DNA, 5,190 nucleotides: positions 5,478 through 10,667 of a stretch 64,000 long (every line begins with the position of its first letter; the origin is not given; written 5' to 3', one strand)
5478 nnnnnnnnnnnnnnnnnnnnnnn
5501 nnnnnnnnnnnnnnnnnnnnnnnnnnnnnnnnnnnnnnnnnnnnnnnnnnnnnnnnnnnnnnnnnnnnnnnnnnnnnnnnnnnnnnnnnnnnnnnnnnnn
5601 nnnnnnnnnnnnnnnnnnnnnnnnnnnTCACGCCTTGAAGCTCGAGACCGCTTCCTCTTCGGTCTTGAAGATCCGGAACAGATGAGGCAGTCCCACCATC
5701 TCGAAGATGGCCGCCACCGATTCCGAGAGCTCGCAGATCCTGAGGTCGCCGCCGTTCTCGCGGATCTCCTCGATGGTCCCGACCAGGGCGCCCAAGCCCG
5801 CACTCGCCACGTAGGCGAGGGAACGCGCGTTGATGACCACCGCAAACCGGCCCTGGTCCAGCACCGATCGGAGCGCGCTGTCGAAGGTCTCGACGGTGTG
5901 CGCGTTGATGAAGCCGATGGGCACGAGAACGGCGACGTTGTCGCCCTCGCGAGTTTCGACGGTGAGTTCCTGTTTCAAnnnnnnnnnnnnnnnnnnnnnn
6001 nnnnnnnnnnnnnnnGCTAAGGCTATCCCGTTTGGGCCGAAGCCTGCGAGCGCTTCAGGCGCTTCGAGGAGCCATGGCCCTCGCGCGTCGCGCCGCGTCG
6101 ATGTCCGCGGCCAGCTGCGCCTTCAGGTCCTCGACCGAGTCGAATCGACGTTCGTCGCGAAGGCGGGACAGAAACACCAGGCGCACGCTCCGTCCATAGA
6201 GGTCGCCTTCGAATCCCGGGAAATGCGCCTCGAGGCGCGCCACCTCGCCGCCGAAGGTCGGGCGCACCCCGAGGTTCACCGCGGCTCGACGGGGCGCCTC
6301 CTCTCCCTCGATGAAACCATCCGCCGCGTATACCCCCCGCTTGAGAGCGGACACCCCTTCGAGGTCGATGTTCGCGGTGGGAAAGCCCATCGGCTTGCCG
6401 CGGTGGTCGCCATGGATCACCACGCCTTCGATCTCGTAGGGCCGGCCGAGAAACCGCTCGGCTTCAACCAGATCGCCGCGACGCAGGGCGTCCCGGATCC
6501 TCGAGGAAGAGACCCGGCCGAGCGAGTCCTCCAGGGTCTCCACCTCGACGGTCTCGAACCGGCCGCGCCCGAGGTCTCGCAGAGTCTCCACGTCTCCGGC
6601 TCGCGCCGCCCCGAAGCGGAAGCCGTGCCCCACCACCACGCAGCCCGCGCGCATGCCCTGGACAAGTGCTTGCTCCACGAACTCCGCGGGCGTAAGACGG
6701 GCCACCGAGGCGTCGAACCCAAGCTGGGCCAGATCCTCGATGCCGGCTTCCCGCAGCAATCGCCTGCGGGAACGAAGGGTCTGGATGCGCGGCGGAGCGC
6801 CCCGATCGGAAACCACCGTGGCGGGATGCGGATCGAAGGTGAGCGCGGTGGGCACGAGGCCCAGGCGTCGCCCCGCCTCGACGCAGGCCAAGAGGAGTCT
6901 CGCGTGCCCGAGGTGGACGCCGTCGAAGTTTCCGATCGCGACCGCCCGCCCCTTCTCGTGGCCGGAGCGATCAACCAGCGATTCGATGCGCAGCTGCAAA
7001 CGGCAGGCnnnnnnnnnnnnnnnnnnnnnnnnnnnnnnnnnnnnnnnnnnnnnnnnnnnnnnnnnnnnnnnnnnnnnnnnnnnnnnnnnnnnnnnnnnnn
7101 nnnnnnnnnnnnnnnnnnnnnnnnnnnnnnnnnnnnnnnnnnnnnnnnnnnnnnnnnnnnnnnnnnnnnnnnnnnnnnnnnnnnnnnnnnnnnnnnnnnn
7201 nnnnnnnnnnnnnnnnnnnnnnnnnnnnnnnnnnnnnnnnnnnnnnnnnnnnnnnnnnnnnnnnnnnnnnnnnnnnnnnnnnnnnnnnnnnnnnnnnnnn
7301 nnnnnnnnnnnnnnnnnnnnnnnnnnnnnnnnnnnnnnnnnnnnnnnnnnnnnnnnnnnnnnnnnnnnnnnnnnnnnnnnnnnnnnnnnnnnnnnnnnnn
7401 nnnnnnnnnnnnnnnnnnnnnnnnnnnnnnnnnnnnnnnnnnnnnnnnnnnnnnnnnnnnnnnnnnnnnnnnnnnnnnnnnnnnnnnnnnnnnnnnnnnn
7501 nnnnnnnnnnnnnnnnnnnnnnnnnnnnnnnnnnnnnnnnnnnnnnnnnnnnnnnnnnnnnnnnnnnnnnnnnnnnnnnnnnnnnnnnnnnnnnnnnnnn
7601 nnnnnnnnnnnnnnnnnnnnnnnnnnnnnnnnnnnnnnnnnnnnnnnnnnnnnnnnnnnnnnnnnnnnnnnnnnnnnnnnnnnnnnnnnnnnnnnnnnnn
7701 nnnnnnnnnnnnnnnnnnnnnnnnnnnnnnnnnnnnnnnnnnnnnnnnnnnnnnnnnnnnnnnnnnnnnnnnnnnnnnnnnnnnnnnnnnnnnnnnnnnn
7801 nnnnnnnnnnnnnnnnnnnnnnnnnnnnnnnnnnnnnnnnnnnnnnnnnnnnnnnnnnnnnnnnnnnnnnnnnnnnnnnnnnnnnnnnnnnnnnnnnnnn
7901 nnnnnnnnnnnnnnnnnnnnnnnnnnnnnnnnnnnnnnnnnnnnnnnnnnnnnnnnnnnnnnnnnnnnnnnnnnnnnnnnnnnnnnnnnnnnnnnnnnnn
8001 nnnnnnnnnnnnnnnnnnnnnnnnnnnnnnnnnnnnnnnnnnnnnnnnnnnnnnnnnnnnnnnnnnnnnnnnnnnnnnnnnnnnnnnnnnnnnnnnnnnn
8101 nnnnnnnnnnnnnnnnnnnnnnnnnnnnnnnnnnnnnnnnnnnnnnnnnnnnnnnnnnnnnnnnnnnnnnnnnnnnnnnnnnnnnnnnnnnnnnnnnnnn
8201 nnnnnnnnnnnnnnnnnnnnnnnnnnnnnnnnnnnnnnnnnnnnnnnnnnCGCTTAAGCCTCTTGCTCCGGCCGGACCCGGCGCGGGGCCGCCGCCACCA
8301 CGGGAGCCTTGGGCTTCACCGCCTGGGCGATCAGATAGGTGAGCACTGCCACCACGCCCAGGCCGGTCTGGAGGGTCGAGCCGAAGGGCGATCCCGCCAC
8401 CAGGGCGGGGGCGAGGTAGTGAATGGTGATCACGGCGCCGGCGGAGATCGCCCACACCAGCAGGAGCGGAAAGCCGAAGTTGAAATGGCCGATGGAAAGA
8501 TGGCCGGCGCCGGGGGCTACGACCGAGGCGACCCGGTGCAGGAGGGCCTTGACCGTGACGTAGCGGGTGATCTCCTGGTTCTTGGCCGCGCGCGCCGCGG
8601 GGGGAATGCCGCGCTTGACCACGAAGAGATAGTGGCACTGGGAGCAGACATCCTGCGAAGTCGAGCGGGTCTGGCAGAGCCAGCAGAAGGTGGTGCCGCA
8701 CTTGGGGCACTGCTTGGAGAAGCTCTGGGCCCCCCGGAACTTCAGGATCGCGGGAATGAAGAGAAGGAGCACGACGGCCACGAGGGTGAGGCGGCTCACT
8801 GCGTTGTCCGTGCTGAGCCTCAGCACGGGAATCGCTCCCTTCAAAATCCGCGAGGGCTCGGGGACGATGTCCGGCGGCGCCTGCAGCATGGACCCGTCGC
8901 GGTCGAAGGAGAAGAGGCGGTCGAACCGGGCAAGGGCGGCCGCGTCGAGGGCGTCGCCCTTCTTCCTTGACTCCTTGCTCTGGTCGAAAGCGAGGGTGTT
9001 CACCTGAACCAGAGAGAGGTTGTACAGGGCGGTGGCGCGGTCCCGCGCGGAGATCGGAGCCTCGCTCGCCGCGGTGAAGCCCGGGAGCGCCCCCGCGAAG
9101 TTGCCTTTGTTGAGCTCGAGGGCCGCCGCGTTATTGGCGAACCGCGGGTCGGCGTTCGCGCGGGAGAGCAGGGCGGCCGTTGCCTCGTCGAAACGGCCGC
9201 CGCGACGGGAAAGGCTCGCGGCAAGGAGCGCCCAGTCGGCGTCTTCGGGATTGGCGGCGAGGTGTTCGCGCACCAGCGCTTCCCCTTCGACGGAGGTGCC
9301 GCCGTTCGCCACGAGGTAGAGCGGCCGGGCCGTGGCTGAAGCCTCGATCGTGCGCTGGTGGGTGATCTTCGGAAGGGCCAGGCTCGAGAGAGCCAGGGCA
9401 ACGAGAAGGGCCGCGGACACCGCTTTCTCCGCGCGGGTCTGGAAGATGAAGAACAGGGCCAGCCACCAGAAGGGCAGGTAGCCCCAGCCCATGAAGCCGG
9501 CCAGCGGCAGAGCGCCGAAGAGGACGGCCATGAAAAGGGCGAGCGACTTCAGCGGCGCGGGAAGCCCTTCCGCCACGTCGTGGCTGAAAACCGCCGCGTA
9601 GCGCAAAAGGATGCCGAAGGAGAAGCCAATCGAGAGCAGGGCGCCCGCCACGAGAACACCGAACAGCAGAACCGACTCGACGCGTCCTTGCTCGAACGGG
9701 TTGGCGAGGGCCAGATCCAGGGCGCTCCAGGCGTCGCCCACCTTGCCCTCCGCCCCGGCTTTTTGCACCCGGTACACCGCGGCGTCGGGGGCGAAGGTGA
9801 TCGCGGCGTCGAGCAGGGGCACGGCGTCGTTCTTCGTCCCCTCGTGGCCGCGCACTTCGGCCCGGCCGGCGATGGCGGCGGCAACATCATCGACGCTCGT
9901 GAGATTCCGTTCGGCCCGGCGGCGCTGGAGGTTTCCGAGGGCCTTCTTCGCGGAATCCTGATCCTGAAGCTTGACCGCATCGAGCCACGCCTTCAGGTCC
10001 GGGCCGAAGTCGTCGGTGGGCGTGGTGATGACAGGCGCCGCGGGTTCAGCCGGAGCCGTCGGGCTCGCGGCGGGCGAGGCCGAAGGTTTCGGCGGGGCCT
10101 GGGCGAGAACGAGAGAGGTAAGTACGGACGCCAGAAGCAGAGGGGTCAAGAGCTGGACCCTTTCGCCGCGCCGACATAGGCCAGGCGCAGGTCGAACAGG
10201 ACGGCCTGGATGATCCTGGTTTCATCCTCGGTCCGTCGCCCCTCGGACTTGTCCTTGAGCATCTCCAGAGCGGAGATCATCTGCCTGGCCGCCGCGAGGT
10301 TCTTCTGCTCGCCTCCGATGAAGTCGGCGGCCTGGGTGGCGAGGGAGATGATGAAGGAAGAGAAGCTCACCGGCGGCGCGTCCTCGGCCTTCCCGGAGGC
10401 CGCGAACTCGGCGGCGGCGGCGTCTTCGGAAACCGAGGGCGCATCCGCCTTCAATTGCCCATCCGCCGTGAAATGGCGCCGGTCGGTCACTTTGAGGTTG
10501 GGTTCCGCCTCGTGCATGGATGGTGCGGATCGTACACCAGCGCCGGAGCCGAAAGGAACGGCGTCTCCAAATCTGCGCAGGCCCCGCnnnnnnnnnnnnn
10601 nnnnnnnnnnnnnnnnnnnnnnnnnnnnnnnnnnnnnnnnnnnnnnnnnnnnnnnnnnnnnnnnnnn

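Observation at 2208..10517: Eight-gene minus-strand array with overlapping start/stop codons that embeds cysS and ribF among regulatory and DUF genes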

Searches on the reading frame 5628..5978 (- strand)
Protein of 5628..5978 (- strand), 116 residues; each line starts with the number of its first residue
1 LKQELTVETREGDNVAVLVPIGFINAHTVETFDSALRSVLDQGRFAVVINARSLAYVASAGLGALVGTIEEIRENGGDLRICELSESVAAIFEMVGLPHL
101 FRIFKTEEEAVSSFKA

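Call 3: search_protein_families(library=pfam, proteins=[window:5628-5978:-], max_evalue=0.01)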
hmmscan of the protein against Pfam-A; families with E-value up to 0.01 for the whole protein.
window:5628-5978:- (116 aa): 2 families
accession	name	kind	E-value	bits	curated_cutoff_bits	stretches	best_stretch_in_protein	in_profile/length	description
PF01740.26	STAS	-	5.6e-19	68.3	22.6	1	7-110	2-106/106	STAS domain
PF13466.11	STAS_2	-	1.2e-08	35.4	29.2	1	25-97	8-79/80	STAS domain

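Call 33: search_protein_families(library=ncbifam, proteins=[window:5628-5978:-], max_evalue=0.001)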
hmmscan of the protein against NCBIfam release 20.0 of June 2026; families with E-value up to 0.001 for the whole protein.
window:5628-5978:- (116 aa): 2 families
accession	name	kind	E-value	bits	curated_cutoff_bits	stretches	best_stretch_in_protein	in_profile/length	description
TIGR00377.1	ant_ant_sig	superfamily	6.7e-21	74.2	53.45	1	4-109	2-108/108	anti-sigma factor antagonist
TIGR02886.1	spore_II_AA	equivalog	8.3e-14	51.5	114.75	1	16-111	10-106/106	anti-sigma F factor antagonist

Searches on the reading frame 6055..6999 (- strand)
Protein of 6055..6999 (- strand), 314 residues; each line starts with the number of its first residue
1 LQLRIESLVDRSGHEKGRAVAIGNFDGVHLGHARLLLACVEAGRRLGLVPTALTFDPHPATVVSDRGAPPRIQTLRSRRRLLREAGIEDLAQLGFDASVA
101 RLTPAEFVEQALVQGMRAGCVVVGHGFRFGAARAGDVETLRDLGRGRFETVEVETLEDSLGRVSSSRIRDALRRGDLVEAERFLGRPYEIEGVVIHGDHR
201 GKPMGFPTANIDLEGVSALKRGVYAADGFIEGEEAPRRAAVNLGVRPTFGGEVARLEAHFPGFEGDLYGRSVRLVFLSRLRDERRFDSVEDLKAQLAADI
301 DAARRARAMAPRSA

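Call 3: search_protein_families(library=pfam, proteins=[window:6055-6999:-], max_evalue=0.01)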
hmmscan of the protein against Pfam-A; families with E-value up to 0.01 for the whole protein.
window:6055-6999:- (314 aa): 2 families
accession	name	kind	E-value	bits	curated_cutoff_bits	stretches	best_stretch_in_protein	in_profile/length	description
PF06574.18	FAD_syn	-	4.2e-39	134.3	27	1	14-167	4-158/158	FAD synthetase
PF01687.23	Flavokinase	-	1.3e-36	126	19.6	1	184-305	1-122/124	Riboflavin kinase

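Call 33: search_protein_families(library=ncbifam, proteins=[window:6055-6999:-], max_evalue=0.001)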
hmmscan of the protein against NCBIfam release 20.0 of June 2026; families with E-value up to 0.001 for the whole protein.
window:6055-6999:- (314 aa): 10 families
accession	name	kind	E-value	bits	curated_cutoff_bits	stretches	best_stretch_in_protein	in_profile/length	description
NF004160.0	PRK05627.1-3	equivalog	9e-87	290.8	295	1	14-306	13-318/325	bifunctional riboflavin kinase/FAD synthetase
NF004159.0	PRK05627.1-2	equivalog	2.9e-82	276.3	306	1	13-306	12-306/326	bifunctional riboflavin kinase/FAD synthetase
NF004163.0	PRK05627.1-6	equivalog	3.9e-77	259.5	315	1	14-306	14-306/313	bifunctional riboflavin kinase/FAD synthetase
TIGR00083.1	ribF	equivalog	1.2e-70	238.2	184.35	1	20-305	2-287/290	riboflavin biosynthesis protein RibF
NF004162.0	PRK05627.1-5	equivalog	2.6e-64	217.6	241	1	14-307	11-299/304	bifunctional riboflavin kinase/FAD synthetase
NF004161.0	PRK05627.1-4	equivalog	2.3e-60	204.3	461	1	19-305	21-309/324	bifunctional riboflavin kinase/FAD synthetase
NF004158.0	PRK05627.1-1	equivalog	8.5e-54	182.9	396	1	16-304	16-301/304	bifunctional riboflavin kinase/FAD synthetase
NF005518.0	PRK07143.1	equivalog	3.9e-16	59.3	232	1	19-192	18-181/281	hypothetical protein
NF045965.1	RibF_rel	equivalog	1.9e-13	50.5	200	1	19-226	15-209/279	FAD synthase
TIGR00125.1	cyt_tran_rel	domain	5e-05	23.4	27.7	1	18-43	1-26/65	adenylyltransferase/cytidyltransferase family protein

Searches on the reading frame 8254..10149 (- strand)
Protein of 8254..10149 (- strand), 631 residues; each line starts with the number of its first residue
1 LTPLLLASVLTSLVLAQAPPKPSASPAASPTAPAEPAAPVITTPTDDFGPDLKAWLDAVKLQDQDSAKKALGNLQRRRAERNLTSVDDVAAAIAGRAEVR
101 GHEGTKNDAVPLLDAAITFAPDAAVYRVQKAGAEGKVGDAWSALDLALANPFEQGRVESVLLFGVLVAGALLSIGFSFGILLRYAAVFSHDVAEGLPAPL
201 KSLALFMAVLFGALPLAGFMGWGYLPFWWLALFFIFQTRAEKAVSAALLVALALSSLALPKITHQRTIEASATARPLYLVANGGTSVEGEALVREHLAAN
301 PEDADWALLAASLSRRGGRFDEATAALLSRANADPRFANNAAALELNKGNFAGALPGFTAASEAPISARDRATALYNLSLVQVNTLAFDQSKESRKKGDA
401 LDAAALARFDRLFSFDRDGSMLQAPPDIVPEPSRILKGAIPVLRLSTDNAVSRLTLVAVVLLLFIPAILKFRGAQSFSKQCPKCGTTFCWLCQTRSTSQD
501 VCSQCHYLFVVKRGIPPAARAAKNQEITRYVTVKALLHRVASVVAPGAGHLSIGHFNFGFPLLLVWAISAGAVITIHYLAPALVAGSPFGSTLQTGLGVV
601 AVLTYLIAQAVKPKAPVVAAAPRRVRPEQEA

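Call 3: search_protein_families(library=pfam, proteins=[window:8254-10149:-], max_evalue=0.01)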
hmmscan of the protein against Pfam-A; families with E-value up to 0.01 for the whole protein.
window:8254-10149:- (631 aa): 0 families

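Call 32: search_protein_families(library=pfam, proteins=[window:8254-10149:-], max_evalue=10)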
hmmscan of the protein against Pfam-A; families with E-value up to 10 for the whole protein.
window:8254-10149:- (631 aa): 6 families
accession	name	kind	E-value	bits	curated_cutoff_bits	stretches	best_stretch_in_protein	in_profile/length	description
PF14561.12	TPR_20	-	0.029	15.1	25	1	293-342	11-60/90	Tetratricopeptide repeat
PF11031.13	Phage_holin_T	-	0.15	11.9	22.2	1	432-478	6-54/233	Bacteriophage T holin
PF01485.27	IBR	-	0.24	12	24.3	1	477-496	38-59/65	IBR domain, a half RING-finger domain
PF15470.12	DUF4637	-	1.9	8.8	27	0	474-494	8-28/43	C17orf50 C-terminal zinc-binding domain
PF22191.2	IBR_1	-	4.2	7.8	27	1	480-494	23-37/47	IBR domain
PF14559.12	TPR_19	-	9.4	7.1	25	1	292-337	13-58/68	Tetratricopeptide repeat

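Call 33: search_protein_families(library=ncbifam, proteins=[window:8254-10149:-], max_evalue=0.001)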
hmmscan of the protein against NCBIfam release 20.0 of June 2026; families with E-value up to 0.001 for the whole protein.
window:8254-10149:- (631 aa): 0 families

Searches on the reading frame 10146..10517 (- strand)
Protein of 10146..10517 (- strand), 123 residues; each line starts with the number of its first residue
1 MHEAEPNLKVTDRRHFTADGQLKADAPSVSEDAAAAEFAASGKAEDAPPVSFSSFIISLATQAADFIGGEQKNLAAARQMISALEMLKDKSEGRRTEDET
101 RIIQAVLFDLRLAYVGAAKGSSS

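Call 3: search_protein_families(library=pfam, proteins=[window:10146-10517:-], max_evalue=0.01)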
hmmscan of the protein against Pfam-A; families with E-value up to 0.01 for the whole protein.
window:10146-10517:- (123 aa): 1 family
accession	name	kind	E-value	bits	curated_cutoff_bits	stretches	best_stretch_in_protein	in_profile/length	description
PF08899.16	DUF1844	-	5.3e-14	52.6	27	1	50-115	2-75/76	Domain of unknown function (DUF1844)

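Call 33: search_protein_families(library=ncbifam, proteins=[window:10146-10517:-], max_evalue=0.001)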
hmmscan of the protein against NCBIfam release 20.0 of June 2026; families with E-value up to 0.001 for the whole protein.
window:10146-10517:- (123 aa): 0 families
